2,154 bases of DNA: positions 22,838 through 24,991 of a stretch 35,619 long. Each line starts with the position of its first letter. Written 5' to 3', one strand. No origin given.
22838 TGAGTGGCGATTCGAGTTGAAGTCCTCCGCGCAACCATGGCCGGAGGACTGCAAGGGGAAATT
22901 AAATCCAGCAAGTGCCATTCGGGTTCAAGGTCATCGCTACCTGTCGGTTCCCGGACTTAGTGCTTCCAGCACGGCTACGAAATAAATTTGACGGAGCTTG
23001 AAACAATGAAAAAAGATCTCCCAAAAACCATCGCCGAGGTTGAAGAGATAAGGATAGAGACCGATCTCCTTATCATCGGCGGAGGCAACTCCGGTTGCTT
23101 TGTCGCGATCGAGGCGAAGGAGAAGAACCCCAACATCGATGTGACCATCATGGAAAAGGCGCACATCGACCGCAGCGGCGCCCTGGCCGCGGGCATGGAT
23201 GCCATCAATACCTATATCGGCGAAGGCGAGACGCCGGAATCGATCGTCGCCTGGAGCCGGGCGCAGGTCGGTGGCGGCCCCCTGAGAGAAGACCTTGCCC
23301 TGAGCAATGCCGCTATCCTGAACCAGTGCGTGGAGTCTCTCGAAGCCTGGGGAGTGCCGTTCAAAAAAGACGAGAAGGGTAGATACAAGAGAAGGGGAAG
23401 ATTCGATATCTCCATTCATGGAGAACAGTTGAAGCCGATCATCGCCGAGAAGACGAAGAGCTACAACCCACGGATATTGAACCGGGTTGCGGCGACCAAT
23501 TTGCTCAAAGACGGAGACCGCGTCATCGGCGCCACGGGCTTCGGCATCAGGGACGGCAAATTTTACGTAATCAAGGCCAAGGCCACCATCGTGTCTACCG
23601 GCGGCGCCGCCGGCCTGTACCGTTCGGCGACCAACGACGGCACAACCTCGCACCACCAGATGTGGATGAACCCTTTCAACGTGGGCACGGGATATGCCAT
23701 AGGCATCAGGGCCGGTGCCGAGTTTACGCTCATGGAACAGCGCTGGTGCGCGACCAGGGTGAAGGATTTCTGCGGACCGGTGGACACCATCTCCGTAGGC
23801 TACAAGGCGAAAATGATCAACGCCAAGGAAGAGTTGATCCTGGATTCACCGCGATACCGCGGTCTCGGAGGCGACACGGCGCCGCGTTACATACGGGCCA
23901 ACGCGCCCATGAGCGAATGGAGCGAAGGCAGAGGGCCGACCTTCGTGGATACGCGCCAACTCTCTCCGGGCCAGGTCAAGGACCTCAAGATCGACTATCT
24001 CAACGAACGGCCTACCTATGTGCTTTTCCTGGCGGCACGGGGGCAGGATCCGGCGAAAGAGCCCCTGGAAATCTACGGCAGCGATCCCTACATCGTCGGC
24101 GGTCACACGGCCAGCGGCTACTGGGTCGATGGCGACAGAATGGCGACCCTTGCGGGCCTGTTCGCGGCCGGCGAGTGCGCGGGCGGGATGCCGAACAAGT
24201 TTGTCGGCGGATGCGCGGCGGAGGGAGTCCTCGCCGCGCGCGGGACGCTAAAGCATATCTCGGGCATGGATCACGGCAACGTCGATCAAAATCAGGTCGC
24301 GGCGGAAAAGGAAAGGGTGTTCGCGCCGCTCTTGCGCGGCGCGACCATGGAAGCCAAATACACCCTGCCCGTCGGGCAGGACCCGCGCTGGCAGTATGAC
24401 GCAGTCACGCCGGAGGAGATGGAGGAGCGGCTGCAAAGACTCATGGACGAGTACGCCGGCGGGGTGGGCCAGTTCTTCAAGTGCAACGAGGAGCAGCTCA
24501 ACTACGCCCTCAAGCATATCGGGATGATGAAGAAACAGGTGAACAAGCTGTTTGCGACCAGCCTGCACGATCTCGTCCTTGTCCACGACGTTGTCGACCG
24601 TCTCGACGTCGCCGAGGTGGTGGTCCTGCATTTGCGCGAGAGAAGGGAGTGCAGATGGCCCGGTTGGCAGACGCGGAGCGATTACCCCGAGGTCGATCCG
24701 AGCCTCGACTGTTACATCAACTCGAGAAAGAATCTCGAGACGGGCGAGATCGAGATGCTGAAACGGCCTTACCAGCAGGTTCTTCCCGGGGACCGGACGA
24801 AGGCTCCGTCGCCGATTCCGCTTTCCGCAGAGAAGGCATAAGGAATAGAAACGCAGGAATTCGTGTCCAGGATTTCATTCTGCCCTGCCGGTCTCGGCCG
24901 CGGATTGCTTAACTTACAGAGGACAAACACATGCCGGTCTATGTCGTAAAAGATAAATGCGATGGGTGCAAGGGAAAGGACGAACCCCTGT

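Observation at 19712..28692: Orphan AprA/AprB-like pair wired to a soluble HdrA(MvhD)-HdrC-HdrB module, a DASS anion permease, a secreted Cache-like protein and its own Crp-family regulator: candidate undescribed redox system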

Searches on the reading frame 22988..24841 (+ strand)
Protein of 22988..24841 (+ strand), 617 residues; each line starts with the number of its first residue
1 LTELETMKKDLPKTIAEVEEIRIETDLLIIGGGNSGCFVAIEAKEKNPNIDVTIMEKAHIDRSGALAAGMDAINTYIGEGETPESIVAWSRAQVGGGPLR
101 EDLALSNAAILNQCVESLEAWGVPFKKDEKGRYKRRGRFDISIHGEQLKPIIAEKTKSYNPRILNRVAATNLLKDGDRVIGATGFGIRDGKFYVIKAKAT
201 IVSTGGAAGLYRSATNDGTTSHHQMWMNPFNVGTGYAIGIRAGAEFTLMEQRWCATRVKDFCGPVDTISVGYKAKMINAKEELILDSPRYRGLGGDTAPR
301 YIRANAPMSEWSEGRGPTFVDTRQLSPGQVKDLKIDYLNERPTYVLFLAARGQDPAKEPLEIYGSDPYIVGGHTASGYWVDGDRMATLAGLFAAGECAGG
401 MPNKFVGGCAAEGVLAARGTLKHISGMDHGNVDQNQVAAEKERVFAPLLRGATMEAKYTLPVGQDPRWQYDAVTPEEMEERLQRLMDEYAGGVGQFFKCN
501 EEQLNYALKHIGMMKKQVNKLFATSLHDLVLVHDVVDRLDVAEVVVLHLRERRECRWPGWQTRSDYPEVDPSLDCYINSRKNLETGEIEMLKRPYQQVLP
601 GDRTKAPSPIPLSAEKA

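Call 3: search_protein_families(library=pfam, proteins=[window:22988-24841:+])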
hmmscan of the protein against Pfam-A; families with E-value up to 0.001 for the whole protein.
window:22988-24841:+ (617 aa): 2 families
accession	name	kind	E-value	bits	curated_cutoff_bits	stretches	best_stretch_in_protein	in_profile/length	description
PF00890.30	FAD_binding_2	-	1e-20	74.8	20.4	1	26-401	1-403/414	FAD binding domain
PF01266.30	DAO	-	3e-05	24.1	27.9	1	26-168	1-122/353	FAD dependent oxidoreductase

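Call 4: search_protein_families(library=ncbifam, proteins=[window:22988-24841:+])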
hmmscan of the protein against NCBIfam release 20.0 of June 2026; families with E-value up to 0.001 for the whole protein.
window:22988-24841:+ (617 aa): 29 families (the best 25 are shown)
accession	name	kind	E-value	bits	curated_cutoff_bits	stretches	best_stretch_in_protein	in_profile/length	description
NF005331.0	PRK06854.1-2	equivalog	2e-175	584.5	557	1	18-597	3-556/563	adenylyl-sulfate reductase subunit alpha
TIGR02061.1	aprA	equivalog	6.6e-113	378.3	641.75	1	26-598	1-615/616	adenylyl-sulfate reductase subunit alpha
NF006131.0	PRK08275.1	equivalog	7.9e-87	291.9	587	1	21-597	7-554/577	fumarate reductase/succinate dehydrogenase flavoprotein subunit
NF010374.0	PRK13800.1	equivalog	6.2e-57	193.5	1196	1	18-596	7-558/898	fumarate reductase/succinate dehydrogenase flavoprotein subunit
NF004900.0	PRK06263.1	equivalog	1.8e-32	112.6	718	1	22-573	5-528/546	fumarate reductase (CoM/CoB) subunit TfrA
TIGR01812.1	sdhA_frdA_Gneg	subfamily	3.9e-31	108.2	567.3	1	26-570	1-532/568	succinate dehydrogenase or fumarate reductase, flavoprotein subunit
NF004724.0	PRK06069.1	subfamily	1.4e-30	106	826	1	23-570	4-541/577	succinate dehydrogenase/fumarate reductase flavoprotein subunit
NF005866.0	PRK07803.1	equivalog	1.2e-23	83.1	819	2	350-595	371-598/631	fumarate reductase/succinate dehydrogenase flavoprotein subunit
NF005701.0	PRK07512.1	equivalog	1.6e-19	69.7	528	1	22-399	7-365/516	L-aspartate oxidase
NF005037.0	PRK06452.1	equivalog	1.2e-18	67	862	1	22-570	3-530/566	succinate dehydrogenase flavoprotein subunit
TIGR01176.1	fum_red_Fp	equivalog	1.2e-18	67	932.7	1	24-227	3-214/580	fumarate reductase (quinol) flavoprotein subunit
NF006686.0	PRK09231.1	equivalog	1.9e-18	66.3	854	1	23-227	4-216/598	fumarate reductase (quinol) flavoprotein subunit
TIGR01816.1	sdhA_forward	equivalog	1.9e-17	62.7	727.35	1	160-570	152-541/584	succinate dehydrogenase flavoprotein subunit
NF004613.0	PRK05945.1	equivalog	2.8e-16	59.2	824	1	24-570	3-539/575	succinate dehydrogenase/fumarate reductase flavoprotein subunit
NF006383.0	PRK08626.1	equivalog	6.7e-16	57.7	663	2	113-216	125-228/657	fumarate reductase flavoprotein subunit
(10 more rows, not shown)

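Call 8: find_homologous_proteins(query=window:23006-24841:+, max_evalue=1e-20)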
Query window:23006-24841:+ (611 aa): 7869 proteins with E <= 1e-20 among 8000 candidates; the best 120 are listed.
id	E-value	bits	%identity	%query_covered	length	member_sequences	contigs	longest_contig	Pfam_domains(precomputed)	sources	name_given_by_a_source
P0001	0.0e+0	1264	88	100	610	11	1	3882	PF00890.31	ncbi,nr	ncbi:MAG: adenylyl-sulfate reductase subunit alpha [Nitrospirae bacterium]|nr:adenylyl-sulfate reduc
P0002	0.0e+0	1263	88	100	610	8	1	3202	PF01266.31,PF00890.31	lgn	-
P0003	0.0e+0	1261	88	100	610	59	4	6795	PF00890.31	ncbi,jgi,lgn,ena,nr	ncbi:MAG: adenylyl-sulfate reductase subunit alpha [Thermodesulfovibrionales bacterium]|jgi:adenylyl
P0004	0.0e+0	1239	86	100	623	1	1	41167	PF00890.31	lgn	-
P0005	0.0e+0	1204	83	100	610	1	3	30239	PF00890.31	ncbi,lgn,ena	ncbi:MAG: adenylyl-sulfate reductase subunit alpha [Nitrospirota bacterium]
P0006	0.0e+0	1200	83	100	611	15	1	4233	PF01266.31,PF00890.31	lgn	-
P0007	0.0e+0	1173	82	100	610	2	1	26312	PF00890.31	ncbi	ncbi:MAG: adenylyl-sulfate reductase subunit alpha [Dissulfurispiraceae bacterium]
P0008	0.0e+0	1171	81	100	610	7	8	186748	PF01266.31,PF00890.31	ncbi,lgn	-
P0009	0.0e+0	1152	80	100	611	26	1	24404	PF01266.31,PF00890.31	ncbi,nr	ncbi:MAG TPA: adenylyl-sulfate reductase subunit alpha [Dissulfurispiraceae bacterium]|nr:adenylyl-s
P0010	1.2e-265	901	79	78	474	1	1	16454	PF00890.31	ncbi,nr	ncbi:MAG: FAD-binding protein [Thermodesulfovibrionales bacterium]|nr:FAD-binding protein [Thermodes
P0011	5.7e-265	899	67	98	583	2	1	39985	PF01266.31,PF00890.31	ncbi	-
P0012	2.2e-262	890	66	98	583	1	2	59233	PF01266.31,PF00890.31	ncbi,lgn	-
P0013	4.0e-262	889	66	98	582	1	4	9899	PF01946.24,PF01266.31,PF00890.31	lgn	-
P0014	4.7e-262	889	66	98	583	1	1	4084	PF01266.31,PF00890.31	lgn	-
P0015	6.7e-262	889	66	98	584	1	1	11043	PF01266.31,PF00890.31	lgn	-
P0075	3.7e-254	863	64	98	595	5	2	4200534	PF01266.31,PF00890.31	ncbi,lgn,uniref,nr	ncbi:adenylyl-sulfate reductase subunit alpha [Desulfocurvibacter africanus]|uniref:Fumarate reducta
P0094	1.0e-250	852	63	98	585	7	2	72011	PF01266.31,PF00890.31,PF07992.21,PF02910.26,PF12831.14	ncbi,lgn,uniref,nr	ncbi:adenylyl-sulfate reductase subunit alpha [Desulfofundulus thermosubterraneus]|uniref:Dissimilat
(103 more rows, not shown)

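Call 9: search_solved_structures(query=window:23006-24841:+, max_evalue=1e-10, show_alignments=2)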
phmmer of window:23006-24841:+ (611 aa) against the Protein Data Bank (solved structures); distinct sequences matched with E-value up to 1e-10: 11.
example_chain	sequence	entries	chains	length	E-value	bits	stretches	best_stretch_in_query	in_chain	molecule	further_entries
8a8o_A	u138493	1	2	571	6.8e-145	487.1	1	16-594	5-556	Alpha-subunit of the PAPS reductase from Methanothermococcus thermolithotrophicus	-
1jnr_A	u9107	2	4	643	2.3e-97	330.1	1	11-593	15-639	adenylylsulfate reductase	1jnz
2fja_A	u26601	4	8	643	3.4e-97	329.6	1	11-593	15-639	adenylylsulfate reductase, subunit A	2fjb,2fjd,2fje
3gyx_A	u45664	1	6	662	7.1e-66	226.1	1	3-594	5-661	Adenylylsulfate Reductase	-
6lum_A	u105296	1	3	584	1.3e-12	50.2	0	170-392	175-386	Succinate dehydrogenase subunit A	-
7d6v_A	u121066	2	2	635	9.8e-12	47.3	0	337-565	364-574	Succinate dehydrogenase subunit A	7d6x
5vpn_A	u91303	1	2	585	1.5e-11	46.7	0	18-220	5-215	Fumarate reductase flavoprotein subunit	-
3p4p_A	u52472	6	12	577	1.7e-11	46.5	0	18-220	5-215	Fumarate reductase flavoprotein subunit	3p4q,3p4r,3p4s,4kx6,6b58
2b76_A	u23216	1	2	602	1.9e-11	46.4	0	18-219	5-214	Fumarate reductase flavoprotein subunit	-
1kf6_A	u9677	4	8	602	1.9e-11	46.4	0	18-220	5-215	FUMARATE REDUCTASE FLAVOPROTEIN | Fumarate reductase flavoprotein subunit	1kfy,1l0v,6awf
3cir_A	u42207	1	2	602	1.9e-11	46.3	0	18-220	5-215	Fumarate reductase flavoprotein subunit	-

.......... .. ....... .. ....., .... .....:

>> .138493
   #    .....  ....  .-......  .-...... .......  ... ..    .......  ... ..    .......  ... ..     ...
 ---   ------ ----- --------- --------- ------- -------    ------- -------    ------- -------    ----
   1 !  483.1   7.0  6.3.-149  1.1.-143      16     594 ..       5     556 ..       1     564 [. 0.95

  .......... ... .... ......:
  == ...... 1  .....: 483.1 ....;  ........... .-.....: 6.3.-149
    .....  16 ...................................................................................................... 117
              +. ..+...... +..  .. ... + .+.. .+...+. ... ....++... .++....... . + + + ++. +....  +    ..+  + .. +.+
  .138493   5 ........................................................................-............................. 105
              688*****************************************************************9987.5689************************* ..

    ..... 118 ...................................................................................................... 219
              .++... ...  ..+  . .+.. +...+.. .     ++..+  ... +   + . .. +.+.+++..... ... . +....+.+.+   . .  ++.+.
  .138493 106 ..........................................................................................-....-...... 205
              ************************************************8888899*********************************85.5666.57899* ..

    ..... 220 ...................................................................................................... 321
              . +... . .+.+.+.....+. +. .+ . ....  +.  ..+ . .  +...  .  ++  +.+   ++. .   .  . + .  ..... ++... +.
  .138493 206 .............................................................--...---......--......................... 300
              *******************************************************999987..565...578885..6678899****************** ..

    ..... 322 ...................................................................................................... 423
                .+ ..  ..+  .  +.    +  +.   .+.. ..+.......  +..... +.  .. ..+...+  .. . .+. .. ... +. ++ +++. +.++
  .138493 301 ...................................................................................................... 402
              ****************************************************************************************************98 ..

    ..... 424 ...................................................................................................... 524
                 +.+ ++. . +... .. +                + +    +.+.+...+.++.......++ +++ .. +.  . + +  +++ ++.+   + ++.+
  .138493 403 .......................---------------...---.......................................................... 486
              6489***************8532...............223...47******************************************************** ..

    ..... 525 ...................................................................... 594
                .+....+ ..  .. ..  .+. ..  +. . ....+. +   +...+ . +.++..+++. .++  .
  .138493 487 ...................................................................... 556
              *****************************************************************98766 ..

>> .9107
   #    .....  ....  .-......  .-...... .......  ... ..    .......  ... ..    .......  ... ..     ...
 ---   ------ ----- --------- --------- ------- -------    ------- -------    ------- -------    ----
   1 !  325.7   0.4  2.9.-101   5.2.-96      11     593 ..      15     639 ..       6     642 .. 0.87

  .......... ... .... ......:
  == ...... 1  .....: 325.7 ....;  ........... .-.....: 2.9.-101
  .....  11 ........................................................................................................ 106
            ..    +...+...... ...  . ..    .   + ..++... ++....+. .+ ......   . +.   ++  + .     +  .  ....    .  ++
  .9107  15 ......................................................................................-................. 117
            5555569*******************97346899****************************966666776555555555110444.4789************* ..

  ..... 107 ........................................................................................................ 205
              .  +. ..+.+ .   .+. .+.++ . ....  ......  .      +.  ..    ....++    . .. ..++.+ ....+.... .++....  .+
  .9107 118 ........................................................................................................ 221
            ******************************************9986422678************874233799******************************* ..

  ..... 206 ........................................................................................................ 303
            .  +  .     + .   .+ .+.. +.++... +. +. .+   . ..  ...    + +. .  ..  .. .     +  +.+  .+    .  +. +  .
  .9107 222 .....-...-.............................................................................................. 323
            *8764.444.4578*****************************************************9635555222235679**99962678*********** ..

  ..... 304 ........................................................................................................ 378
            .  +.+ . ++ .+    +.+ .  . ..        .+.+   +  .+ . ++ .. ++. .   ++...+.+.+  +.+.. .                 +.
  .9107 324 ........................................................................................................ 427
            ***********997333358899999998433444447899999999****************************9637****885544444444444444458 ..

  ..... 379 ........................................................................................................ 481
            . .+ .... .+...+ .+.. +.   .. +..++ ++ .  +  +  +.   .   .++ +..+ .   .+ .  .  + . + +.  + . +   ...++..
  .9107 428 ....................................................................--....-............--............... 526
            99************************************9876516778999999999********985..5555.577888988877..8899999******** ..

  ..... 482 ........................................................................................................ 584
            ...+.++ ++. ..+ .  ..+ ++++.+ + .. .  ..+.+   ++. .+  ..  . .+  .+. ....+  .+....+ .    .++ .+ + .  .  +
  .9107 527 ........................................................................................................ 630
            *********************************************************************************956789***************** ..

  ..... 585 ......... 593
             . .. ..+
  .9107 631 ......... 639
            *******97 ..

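Call 16: find_encoding_contigs(protein=window:23006-24841:+, flank=10000, max_places=4)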
Protein window:23006-24841:+ (611 aa): 2 contigs read that carry it; 1 place shown.
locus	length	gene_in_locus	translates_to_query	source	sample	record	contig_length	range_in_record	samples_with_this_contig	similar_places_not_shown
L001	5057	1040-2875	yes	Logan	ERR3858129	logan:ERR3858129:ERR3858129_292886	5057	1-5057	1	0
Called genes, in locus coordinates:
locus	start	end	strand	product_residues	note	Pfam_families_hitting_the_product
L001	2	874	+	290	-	?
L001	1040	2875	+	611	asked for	PF00890:FAD_binding_2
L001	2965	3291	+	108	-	-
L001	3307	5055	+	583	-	?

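Call 17: find_encoding_contigs(protein=P0008, flank=10000, max_places=2)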
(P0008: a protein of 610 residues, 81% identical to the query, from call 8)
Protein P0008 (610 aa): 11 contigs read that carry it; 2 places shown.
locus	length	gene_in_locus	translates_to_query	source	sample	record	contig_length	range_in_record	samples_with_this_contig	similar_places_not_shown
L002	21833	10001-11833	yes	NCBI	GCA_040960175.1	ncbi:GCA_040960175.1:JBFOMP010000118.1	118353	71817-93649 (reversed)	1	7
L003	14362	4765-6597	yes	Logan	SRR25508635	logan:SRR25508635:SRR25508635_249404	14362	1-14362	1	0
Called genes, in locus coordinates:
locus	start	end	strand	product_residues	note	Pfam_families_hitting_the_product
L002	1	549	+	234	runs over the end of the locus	-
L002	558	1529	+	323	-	PF00005:ABC_tran, PF08352:oligo_HPY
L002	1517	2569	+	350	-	PF00005:ABC_tran, PF13304:AAA_21 (faint), PF08352:oligo_HPY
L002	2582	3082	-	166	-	PF00578:AhpC-TSA, PF08534:Redoxin, PF13728:TraF (weak), PF00085:Thioredoxin (weak), PF00255:GSHPx (weak), PF13098:Thioredoxin_2, PF13905:Thioredoxin_8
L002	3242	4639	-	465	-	PF10396:TrmE_N, PF00350:Dynamin_N (faint), PF03193:RsgA_GTPase (faint), PF12631:MnmE_helical, PF01926:MMR_HSR1, PF02421:FeoB_N, PF04548:AIG1 (faint)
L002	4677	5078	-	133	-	-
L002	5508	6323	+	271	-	PF12974:Phosphonate-bd, PF09084:NMT1, PF16868:NMT1_3 (weak)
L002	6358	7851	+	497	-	PF00939:Na_sulph_symp, PF03600:CitMHS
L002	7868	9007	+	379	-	PF00685:Sulfotransfer_1 (faint), PF13469:Sulfotransfer_3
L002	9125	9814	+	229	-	PF00027:cNMP_binding, PF13545:HTH_Crp_2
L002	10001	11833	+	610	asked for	PF00890:FAD_binding_2, PF01266:DAO (faint)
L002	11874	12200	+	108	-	-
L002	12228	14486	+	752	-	PF07992:Pyr_redox_2 (faint), PF01266:DAO (faint), PF13450:NAD_binding_8 (faint), PF13187:Fer4_9 (faint), PF14697:Fer4_21, PF12838:Fer4_7, PF12838:Fer4_7 (weak), PF02662:FlpD, +5 more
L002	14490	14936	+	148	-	PF13237:Fer4_10 (faint), PF13183:Fer4_8, PF12838:Fer4_7 (weak), PF13187:Fer4_9, PF13534:Fer4_17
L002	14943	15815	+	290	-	PF02754:CCG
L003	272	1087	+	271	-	PF12974:Phosphonate-bd, PF09084:NMT1, PF16868:NMT1_3 (weak)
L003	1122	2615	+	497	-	PF00939:Na_sulph_symp, PF03600:CitMHS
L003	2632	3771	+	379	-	PF00685:Sulfotransfer_1 (faint), PF13469:Sulfotransfer_3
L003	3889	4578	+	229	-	PF00027:cNMP_binding, PF13545:HTH_Crp_2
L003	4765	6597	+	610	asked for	PF00890:FAD_binding_2, PF01266:DAO (faint)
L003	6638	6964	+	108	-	-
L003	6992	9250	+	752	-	PF07992:Pyr_redox_2 (faint), PF01266:DAO (faint), PF13450:NAD_binding_8 (faint), PF13187:Fer4_9 (faint), PF14697:Fer4_21, PF12838:Fer4_7, PF12838:Fer4_7 (weak), PF02662:FlpD, +5 more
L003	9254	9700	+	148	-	PF13237:Fer4_10 (faint), PF13183:Fer4_8, PF12838:Fer4_7 (weak), PF13187:Fer4_9, PF13534:Fer4_17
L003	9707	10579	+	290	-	PF02754:CCG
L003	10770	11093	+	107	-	PF00507:Oxidored_q4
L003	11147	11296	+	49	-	-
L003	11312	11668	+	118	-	PF01058:Oxidored_q6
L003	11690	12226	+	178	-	PF00329:Complex1_30kDa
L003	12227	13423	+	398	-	PF00346:Complex1_49kDa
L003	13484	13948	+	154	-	PF01257:2Fe-2S_thioredx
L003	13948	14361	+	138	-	?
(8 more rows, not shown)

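Call 18: find_encoding_contigs(protein=P0075, flank=10000, max_places=1)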
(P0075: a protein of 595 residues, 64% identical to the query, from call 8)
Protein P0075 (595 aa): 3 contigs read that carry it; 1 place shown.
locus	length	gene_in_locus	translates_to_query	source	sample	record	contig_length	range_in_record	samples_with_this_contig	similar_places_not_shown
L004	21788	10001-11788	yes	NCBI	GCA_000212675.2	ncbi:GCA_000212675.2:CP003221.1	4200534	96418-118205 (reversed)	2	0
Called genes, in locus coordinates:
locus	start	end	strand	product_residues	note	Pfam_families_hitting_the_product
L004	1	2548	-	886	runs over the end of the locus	PF00155:Aminotran_1_2, PF01656:CbiA, PF13500:AAA_26, PF07685:GATase_3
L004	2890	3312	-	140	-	PF00903:Glyoxalase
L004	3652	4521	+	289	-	PF13484:Fer4_16 (weak)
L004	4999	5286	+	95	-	PF00166:Cpn10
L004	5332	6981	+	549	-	-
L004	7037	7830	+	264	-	PF13340:DUF4096, PF01609:DDE_Tnp_1, PF13586:DDE_Tnp_1_2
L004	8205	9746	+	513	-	PF00939:Na_sulph_symp, PF03600:CitMHS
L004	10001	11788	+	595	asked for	PF00890:FAD_binding_2, PF01266:DAO (faint)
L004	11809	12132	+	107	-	PF00037:Fer4 (faint), PF12837:Fer4_6 (faint), PF13187:Fer4_9 (weak)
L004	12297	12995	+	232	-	PF00027:cNMP_binding, PF13545:HTH_Crp_2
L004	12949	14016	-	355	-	PF01075:Glyco_transf_9 (faint)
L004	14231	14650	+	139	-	PF10025:DUF2267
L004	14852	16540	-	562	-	PF00005:ABC_tran, PF02463:SMC_N (faint), PF13304:AAA_21 (faint), PF12848:ABC_tran_Xtn, PF00005:ABC_tran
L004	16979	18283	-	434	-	PF00512:HisKA, PF02518:HATPase_c, PF14501:HATPase_c_5 (weak)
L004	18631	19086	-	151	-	PF11249:DUF3047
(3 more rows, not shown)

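Call 19: find_encoding_contigs(protein=P0094, flank=10000, max_places=1)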
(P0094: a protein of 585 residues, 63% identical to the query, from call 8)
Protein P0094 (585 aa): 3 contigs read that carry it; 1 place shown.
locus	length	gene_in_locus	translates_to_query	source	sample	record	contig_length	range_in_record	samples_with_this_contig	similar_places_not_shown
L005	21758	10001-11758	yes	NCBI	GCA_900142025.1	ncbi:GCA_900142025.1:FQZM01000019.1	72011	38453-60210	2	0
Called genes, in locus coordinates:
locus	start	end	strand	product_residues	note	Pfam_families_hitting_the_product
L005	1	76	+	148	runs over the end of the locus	-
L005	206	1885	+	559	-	PF01266:DAO (faint), PF03486:HI0933_like (faint), PF07992:Pyr_redox_2, PF01593:Amino_oxidase (faint), PF13738:Pyr_redox_3, PF00070:Pyr_redox, PF02852:Pyr_redox_dim, PF00581:Rhodanese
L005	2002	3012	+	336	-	PF19568:Spore_III_AA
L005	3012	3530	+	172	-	PF09548:Spore_III_AB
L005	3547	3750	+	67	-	PF06686:SpoIIIAC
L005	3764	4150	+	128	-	PF06686:SpoIIIAC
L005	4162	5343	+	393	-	PF09546:Spore_III_AE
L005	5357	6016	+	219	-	PF09581:Spore_III_AF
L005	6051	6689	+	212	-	-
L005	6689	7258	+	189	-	PF12685:SpoIIIAH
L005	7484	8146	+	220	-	PF00027:cNMP_binding, PF13545:HTH_Crp_2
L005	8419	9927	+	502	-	PF00939:Na_sulph_symp, PF03600:CitMHS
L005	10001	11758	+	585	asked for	PF07992:Pyr_redox_2 (faint), PF00890:FAD_binding_2, PF01266:DAO (faint), PF12831:FAD_oxidored (faint), PF02910:Succ_DH_flav_C (weak)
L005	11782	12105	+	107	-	PF12837:Fer4_6 (faint), PF12800:Fer4_4 (faint), PF12838:Fer4_7 (weak), PF13187:Fer4_9 (weak), PF00037:Fer4 (weak)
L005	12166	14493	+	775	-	PF00890:FAD_binding_2 (weak), PF01266:DAO, PF01494:FAD_binding_3 (weak), PF07992:Pyr_redox_2 (weak), PF12831:FAD_oxidored, PF01593:Amino_oxidase (weak), PF13450:NAD_binding_8, PF02662:FlpD, +9 more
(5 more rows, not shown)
